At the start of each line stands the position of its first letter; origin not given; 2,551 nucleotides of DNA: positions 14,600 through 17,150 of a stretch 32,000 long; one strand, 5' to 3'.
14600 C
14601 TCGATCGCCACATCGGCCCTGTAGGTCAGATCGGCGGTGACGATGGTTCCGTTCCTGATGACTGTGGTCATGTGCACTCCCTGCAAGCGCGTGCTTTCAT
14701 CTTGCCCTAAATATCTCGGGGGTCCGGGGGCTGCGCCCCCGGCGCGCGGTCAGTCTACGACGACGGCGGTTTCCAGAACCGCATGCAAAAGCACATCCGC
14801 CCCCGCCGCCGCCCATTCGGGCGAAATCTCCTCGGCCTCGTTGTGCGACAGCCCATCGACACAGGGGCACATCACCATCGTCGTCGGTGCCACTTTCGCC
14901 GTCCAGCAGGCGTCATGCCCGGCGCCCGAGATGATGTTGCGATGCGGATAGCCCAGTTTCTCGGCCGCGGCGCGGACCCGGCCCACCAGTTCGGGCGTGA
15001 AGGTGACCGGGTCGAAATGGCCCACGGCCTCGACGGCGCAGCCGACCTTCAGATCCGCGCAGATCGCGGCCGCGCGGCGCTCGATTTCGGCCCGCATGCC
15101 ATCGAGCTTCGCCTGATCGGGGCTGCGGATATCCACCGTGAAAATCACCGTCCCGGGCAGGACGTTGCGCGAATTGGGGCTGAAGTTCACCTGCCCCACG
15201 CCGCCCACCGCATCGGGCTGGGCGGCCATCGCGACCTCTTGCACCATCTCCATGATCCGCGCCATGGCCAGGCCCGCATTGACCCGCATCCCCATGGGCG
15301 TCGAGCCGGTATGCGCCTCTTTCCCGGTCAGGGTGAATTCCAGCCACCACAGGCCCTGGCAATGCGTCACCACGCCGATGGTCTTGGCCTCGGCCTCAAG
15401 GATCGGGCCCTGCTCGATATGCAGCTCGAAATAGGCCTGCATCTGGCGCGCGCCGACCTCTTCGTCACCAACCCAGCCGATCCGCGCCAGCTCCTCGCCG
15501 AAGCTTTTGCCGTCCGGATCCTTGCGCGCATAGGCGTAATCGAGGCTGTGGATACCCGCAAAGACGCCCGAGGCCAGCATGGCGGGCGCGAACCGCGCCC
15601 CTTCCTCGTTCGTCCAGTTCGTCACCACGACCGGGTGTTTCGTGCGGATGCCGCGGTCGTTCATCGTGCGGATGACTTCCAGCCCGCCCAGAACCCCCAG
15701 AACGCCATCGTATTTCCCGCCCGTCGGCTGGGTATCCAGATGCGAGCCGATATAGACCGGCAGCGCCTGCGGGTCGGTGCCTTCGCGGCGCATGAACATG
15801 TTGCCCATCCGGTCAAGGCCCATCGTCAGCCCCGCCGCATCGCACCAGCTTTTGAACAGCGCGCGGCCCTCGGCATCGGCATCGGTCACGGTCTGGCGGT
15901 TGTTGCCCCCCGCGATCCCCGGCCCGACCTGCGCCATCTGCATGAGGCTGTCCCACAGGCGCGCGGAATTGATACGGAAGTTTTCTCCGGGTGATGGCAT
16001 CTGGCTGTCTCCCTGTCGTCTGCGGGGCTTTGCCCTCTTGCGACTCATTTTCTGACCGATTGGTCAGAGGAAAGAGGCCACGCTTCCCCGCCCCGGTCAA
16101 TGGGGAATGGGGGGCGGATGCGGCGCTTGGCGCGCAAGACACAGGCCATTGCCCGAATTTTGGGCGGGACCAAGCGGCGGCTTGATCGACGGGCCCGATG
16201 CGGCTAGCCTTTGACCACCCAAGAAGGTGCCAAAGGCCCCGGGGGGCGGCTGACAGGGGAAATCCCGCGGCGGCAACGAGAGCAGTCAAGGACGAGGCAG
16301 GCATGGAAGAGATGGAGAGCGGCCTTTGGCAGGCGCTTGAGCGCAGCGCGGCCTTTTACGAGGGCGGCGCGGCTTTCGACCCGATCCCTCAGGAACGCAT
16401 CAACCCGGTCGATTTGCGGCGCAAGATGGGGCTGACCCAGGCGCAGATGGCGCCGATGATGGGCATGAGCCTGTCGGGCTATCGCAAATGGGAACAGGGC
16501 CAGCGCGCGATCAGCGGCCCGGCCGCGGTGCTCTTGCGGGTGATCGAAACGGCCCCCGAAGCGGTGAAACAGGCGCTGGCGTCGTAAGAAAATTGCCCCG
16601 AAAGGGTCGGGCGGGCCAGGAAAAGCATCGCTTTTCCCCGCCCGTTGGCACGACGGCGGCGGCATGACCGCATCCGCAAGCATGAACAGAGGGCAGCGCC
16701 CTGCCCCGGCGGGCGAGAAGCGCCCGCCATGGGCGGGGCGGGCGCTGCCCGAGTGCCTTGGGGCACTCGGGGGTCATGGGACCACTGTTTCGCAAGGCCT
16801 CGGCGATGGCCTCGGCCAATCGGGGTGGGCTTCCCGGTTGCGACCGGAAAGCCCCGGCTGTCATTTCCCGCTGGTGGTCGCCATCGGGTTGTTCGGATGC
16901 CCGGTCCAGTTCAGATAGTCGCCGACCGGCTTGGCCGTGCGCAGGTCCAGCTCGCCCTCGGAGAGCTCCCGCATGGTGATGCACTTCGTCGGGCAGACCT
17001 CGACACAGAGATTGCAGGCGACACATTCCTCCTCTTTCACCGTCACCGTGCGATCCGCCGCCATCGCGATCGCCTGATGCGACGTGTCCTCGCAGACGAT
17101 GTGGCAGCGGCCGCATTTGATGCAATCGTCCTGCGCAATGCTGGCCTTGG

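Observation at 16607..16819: Copy A of a ~210-nt structured element found 3' of two unrelated operons; hairpins kept by compensatory changes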

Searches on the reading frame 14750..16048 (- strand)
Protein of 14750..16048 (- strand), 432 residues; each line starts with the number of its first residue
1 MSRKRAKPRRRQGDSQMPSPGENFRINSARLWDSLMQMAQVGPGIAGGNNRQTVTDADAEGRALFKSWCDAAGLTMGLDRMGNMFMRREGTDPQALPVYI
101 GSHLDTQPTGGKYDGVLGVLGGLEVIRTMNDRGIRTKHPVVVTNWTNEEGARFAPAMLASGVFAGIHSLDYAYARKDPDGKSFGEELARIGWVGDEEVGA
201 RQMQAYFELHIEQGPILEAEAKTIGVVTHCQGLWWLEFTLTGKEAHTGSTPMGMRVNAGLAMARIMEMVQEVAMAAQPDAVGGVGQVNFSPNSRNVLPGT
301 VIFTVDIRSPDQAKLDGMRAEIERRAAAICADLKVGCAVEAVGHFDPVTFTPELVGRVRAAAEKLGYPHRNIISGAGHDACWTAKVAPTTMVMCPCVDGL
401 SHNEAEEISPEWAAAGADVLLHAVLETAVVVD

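Call 11: search_protein_families(library=ncbifam, proteins=[window:14750-16048:-])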
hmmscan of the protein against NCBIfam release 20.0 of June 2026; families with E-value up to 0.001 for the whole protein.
window:14750-16048:- (432 aa): 23 families
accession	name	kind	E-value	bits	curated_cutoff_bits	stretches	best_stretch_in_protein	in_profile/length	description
NF006769.0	PRK09290.1-3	subfamily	1.2e-207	689.6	452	1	21-431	5-415/417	allantoate amidohydrolase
NF009527.0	PRK12891.1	subfamily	7.1e-133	443.7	461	1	25-428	7-421/426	Zn-dependent hydrolase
NF009530.0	PRK12893.1-4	subfamily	5.4e-125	417.8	551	1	25-430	6-410/423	Zn-dependent hydrolase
TIGR01879.1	hydantase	subfamily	3.4e-120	401.6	204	1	30-426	2-400/401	hydantoinase/carbamoylase family amidase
NF006771.0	PRK09290.1-5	subfamily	6e-116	387.3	399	1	25-428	3-410/413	allantoate amidohydrolase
NF009528.0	PRK12893.1-1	subfamily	2.2e-114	382.6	570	1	21-428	8-415/420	Zn-dependent hydrolase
NF058540.1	Ncarbamyl_ErtE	equivalog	1.6e-101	339.9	520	1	23-426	5-413/418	N-carbamyl-l-glutamate amidohydrolase ErtE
NF006772.0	PRK09290.2-1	subfamily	6.1e-97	325.1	424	1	25-424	11-412/430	allantoate amidohydrolase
NF006775.0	PRK09290.2-5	equivalog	3.1e-86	289.7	479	1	50-426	33-412/419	allantoate amidohydrolase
NF009529.0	PRK12893.1-2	equivalog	3.7e-84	282.9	508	1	24-424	5-404/411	Zn-dependent hydrolase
NF009531.0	PRK12893.1-5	equivalog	3.6e-79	266.2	486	1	26-426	7-410/421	Zn-dependent hydrolase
NF006768.0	PRK09290.1-1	equivalog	1.6e-74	251.2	532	1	33-426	11-406/411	allantoate deiminase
NF006770.0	PRK09290.1-4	equivalog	1e-64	218.7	372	1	35-426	9-398/403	allantoate amidohydrolase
TIGR03176.1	AllC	equivalog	7.2e-63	212.7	597.75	1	35-426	9-401/406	allantoate deiminase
NF006773.0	PRK09290.2-2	equivalog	9.7e-62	209.2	584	1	63-427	49-416/419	allantoate amidohydrolase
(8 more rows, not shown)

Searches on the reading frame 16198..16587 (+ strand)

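Call 11: search_protein_families(library=ncbifam, proteins=[window:16198-16587:+])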
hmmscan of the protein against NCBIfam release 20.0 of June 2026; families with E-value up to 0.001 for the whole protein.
window:16198-16587:+ (129 aa): 6 families
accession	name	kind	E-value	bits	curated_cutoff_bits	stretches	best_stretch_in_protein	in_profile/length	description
TIGR03830.1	CxxCG_CxxCG_HTH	subfamily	1e-07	31.8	61.8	1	72-125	72-125/127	type II TA system antitoxin MqsA family protein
NF040522.1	VC1465_fam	subfamily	4.2e-07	30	70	1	74-118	5-49/111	VC1465 family Xer recombination activation factor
NF041951.1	phage_RstR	subfamily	3.4e-06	27.3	80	1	72-103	9-40/108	RstR family transcriptional repressor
NF041265.1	NadS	equivalog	5.9e-06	26.5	60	1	73-124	38-89/94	NadS family protein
NF007481.0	PRK10072.1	equivalog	0.00013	22.4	110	1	72-126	40-94/96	HTH-type transcriptional regulator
TIGR03070.1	couple_hipB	subfamily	0.00024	21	71.65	1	72-105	9-42/58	type II toxin-antitoxin system Y4mF family antitoxin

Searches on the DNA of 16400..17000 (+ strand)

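Call 7: search_rna_families(source=window, start=16400, end=17000, threshold=evalue, max_evalue=10, show_alignments=2)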
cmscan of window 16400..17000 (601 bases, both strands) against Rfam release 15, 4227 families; matches with E-value up to 10: 6.
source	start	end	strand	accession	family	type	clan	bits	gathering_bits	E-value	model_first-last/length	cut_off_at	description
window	16825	16853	-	RF00066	U7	Gene; snRNA;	-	17.6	34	0.28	34-62/62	no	U7 small nuclear RNA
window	16596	16678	+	RF02404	P33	Gene; sRNA;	-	16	45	1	1-160/160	no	Pseudomonas sRNA P33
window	16828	16855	+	RF00066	U7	Gene; snRNA;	-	14.7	34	1.6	34-61/62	no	U7 small nuclear RNA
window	16585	16642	+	RF02612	BSR1350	Gene; sRNA;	-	14.7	216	6.4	23-164/176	no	Brucella sRNA 1350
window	16827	16854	-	RF01768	flavi_FSE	Cis-reg; frameshift_element;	-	13.7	43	1.9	1-38/62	no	ribosomal frameshift site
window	16452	16480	+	RF01131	sR47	Gene; snRNA; snoRNA; CD-box;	CL00132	11.4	40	4.7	1-55/55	no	Small nucleolar RNA sR47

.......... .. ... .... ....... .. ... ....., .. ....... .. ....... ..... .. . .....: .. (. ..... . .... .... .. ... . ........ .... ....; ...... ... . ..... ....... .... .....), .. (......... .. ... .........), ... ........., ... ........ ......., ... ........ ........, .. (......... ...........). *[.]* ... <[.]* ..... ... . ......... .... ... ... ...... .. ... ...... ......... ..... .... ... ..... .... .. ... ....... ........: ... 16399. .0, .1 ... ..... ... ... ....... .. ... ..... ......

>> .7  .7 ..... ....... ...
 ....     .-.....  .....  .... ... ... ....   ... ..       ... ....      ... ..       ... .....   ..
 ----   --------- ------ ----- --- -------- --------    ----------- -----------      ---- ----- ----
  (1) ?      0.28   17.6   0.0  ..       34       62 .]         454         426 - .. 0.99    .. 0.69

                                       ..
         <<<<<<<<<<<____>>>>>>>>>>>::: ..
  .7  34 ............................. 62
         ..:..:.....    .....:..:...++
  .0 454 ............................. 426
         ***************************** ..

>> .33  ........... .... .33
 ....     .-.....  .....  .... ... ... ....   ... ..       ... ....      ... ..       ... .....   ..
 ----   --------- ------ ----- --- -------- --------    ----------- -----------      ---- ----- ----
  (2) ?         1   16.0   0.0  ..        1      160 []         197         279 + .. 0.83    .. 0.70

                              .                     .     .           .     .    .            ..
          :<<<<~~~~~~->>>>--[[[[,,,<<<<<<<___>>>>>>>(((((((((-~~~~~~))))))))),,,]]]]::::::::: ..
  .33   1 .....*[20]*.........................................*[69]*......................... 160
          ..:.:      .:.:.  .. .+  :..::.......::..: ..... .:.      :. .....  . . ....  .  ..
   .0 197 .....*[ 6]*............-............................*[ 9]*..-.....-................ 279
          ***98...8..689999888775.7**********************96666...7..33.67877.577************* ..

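Call 14: search_dna_similar(query=window:16590-16830:+, collection=plasmids, mode=distant, max_rows=40, max_evalue=0.001)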
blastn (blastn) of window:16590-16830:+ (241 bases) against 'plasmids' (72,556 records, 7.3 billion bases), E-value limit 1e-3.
Records with a match: 35; places in all: 35; records where one place covers at least 80% of the query: 0.
Best place of each record, by identity: 80-90% 5; 60-80% 30.
By first word of the organism name: Phaeobacter 27; Leisingera 6; Sphingobium 2.
By predicted mobility (MOB-suite, as given by PLSDB): non-mobilizable 35.
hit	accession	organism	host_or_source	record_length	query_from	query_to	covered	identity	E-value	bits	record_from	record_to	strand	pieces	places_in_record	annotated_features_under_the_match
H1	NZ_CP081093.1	Leisingera caerulea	-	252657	96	162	28%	84.3%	2e-8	67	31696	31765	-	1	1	none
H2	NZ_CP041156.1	Leisingera aquaemixtae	cell culture,Biocathode MCL, marine ...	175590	97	162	27%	84.1%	2e-8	66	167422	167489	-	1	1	none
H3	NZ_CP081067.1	Leisingera caerulea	-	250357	96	162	28%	81.4%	9e-6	58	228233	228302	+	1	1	none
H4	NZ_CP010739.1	Phaeobacter inhibens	cell culture,clam larvae aquaculture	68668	97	162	27%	79.7%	3e-5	56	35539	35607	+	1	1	none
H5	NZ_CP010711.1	Phaeobacter inhibens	cell culture,algae aquaculture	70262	97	162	27%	79.7%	3e-5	56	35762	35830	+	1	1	none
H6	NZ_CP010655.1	Phaeobacter inhibens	cell culture,zooplankton aquaculture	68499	97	162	27%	79.7%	3e-5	56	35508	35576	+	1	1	none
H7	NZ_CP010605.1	Phaeobacter inhibens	cell culture,clam larvae aquaculture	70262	97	162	27%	79.7%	3e-5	56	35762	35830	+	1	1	none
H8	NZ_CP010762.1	Phaeobacter inhibens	cell culture,clam larvae aquaculture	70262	97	162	27%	79.7%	3e-5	56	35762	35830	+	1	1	none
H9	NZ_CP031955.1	Phaeobacter inhibens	-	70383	97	162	27%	79.7%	3e-5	56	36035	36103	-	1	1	none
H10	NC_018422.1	Phaeobacter inhibens 2.10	-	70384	97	162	27%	79.7%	3e-5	56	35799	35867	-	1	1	none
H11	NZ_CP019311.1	Phaeobacter inhibens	Single cell,seawater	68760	97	162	27%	79.7%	3e-5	56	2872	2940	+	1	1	none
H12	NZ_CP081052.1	Leisingera aquaemixtae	-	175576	97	162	27%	79.7%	3e-5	56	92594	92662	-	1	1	none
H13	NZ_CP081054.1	Leisingera aquaemixtae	-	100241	97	162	27%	79.7%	3e-5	56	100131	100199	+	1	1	none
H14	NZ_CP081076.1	Leisingera caerulea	-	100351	97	162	27%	79.7%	3e-5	56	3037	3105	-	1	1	none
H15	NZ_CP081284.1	Phaeobacter inhibens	-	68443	97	162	27%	79.7%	3e-5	56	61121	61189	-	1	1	none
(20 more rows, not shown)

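Call 16: get_annotated_region(hit=H1, flank=1500)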
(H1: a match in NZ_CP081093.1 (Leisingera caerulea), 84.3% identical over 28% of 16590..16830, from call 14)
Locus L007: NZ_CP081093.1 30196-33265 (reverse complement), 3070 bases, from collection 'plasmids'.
description: Leisingera caerulea strain S216 plasmid unnamed3, complete sequence
organism: Leisingera caerulea (NCBI taxid 506591)
taxonomy: Bacteria; Pseudomonadota; Alphaproteobacteria; Rhodobacterales; Roseobacteraceae; Leisingera; Leisingera caerulea
host: -; source: -; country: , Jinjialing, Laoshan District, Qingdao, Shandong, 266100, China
typing (MOB-suite, as given by PLSDB): non-mobilizable
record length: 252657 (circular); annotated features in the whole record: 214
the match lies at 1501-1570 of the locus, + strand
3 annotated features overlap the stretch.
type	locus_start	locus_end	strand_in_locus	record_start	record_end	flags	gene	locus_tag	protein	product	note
CDS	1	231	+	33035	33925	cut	-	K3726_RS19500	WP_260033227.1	LysR substrate-binding domain-containing protein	-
CDS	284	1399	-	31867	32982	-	-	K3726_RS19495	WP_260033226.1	cystathionine gamma-lyase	GO:0019346 - transsulfuration [Evidence IEA]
CDS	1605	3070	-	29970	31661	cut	-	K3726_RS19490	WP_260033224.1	thiamine pyrophosphate-binding protein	-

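Call 17: get_annotated_region(hit=H4, flank=1500)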
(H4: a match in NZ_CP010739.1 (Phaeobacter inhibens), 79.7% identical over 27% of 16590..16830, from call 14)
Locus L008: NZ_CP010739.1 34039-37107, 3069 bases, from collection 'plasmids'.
description: Phaeobacter inhibens strain P72 plasmid pP72_d, complete sequence
organism: Phaeobacter inhibens (NCBI taxid 221822)
taxonomy: Bacteria; Pseudomonadota; Alphaproteobacteria; Rhodobacterales; Roseobacteraceae; Phaeobacter; Phaeobacter inhibens
host: -; source: cell culture,clam larvae aquaculture; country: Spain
typing (MOB-suite, as given by PLSDB): non-mobilizable; replicon rep_cluster_735
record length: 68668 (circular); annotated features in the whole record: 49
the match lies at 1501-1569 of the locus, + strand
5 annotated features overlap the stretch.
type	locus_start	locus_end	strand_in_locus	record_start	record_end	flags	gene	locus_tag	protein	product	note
CDS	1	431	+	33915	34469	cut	rfbC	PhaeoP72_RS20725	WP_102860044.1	dTDP-4-dehydrorhamnose 3,5-epimerase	GO:0019305 - dTDP-rhamnose biosynthetic process [Evidence IEA]; GO:0009243 - O antigen biosynthetic process [Evidence ...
CDS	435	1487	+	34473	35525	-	rfbB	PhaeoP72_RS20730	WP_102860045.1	dTDP-glucose 4,6-dehydratase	GO:0019305 - dTDP-rhamnose biosynthetic process [Evidence IEA]; GO:0009243 - O antigen biosynthetic process [Evidence ...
CDS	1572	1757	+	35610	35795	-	-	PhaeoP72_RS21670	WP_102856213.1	hypothetical protein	-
CDS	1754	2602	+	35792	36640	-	rfbD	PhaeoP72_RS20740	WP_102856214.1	dTDP-4-dehydrorhamnose reductase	GO:0019305 - dTDP-rhamnose biosynthetic process [Evidence IEA]; GO:0009243 - O antigen biosynthetic process [Evidence ...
CDS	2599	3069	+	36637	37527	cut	rfbA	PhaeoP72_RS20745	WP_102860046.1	glucose-1-phosphate thymidylyltransferase RfbA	GO:0019305 - dTDP-rhamnose biosynthetic process [Evidence IEA]; GO:0009243 - O antigen biosynthetic process [Evidence ...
